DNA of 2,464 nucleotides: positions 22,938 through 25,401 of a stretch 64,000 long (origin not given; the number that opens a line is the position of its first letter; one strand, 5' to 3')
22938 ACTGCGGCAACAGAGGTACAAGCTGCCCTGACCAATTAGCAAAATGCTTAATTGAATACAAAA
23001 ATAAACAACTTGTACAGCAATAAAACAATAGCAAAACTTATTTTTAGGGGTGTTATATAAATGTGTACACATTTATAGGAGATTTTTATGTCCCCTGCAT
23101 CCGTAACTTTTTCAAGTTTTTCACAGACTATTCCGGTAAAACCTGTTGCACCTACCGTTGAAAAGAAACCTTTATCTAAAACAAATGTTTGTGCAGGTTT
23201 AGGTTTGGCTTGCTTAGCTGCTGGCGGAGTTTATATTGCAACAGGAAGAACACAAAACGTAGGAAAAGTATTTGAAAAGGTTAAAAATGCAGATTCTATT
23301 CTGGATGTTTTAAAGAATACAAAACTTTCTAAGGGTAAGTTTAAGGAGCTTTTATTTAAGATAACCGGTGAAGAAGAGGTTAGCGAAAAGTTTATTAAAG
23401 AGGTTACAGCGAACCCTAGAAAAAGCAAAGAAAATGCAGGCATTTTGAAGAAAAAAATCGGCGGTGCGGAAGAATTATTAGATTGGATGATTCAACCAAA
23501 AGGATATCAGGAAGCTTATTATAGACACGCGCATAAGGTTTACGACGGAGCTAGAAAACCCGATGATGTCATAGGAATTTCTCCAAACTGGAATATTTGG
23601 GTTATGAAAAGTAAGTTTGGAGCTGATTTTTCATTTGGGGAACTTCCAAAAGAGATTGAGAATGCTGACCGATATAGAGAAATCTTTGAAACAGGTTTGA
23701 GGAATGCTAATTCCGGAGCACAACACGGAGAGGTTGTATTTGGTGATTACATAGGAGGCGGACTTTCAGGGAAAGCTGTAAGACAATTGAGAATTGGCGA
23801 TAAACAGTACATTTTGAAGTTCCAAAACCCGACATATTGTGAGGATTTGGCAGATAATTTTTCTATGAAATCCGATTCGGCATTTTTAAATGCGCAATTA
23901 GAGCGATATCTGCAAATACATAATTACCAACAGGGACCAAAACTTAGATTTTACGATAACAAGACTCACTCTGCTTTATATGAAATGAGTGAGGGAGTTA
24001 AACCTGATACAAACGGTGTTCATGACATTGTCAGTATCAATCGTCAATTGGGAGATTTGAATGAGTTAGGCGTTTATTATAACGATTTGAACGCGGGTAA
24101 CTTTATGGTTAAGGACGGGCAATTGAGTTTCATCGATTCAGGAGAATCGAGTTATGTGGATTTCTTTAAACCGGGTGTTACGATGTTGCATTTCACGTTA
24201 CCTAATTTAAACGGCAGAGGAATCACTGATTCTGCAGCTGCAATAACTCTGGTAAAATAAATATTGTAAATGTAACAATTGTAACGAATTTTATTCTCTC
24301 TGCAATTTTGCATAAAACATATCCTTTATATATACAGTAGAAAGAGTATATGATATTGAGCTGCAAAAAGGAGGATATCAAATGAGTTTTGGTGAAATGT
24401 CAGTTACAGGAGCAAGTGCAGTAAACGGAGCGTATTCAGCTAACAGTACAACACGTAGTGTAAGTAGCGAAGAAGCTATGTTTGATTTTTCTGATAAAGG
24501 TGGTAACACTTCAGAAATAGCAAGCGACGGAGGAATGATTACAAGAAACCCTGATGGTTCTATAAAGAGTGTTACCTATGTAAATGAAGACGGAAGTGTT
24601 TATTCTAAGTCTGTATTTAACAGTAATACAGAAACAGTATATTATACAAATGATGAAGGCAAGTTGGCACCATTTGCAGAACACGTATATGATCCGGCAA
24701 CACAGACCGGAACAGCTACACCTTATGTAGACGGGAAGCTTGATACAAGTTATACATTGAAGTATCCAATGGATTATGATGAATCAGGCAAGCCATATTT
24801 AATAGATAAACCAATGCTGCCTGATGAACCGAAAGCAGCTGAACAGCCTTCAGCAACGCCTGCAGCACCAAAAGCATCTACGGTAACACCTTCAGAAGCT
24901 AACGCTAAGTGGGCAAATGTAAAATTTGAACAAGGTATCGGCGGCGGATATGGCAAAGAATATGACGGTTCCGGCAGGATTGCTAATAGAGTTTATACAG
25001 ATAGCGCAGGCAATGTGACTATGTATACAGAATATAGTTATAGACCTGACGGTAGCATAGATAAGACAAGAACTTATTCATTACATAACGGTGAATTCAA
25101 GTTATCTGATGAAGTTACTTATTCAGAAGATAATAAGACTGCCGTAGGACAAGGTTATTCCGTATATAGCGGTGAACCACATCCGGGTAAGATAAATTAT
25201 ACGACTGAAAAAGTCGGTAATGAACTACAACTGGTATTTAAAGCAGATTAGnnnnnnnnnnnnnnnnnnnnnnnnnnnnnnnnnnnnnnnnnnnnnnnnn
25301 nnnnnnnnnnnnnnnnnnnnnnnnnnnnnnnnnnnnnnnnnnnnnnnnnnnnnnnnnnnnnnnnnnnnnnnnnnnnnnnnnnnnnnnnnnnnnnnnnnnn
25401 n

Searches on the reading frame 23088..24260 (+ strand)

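Call 30: search_protein_families(library=pfam, proteins=[window:23088-24260:+], max_evalue=1)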
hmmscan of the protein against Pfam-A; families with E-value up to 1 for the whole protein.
window:23088-24260:+ (390 aa): 2 families
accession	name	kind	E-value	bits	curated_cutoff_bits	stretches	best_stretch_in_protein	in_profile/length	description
PF13095.12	FTA2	-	0.016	15.3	30.2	0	214-262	22-69/214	Kinetochore Sim4 complex subunit FTA2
PF19463.4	DUF6000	-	0.28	11.4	25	1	247-279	90-121/185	Family of unknown function (DUF6000)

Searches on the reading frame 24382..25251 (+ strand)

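Call 30: search_protein_families(library=pfam, proteins=[window:24382-25251:+], max_evalue=1)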
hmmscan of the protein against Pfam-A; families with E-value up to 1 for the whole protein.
window:24382-25251:+ (289 aa): 1 family
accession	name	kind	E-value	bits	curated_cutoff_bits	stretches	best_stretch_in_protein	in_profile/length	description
PF14408.11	Actino_peptide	-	0.045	14.3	25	1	96-111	4-19/58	Ribosomally synthesised peptide in actinomycetes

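Call 62: search_protein_families(library=ncbifam, proteins=[window:24382-25251:+], max_evalue=0.1)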
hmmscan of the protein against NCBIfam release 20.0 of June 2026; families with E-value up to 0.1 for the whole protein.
window:24382-25251:+ (289 aa): 0 families
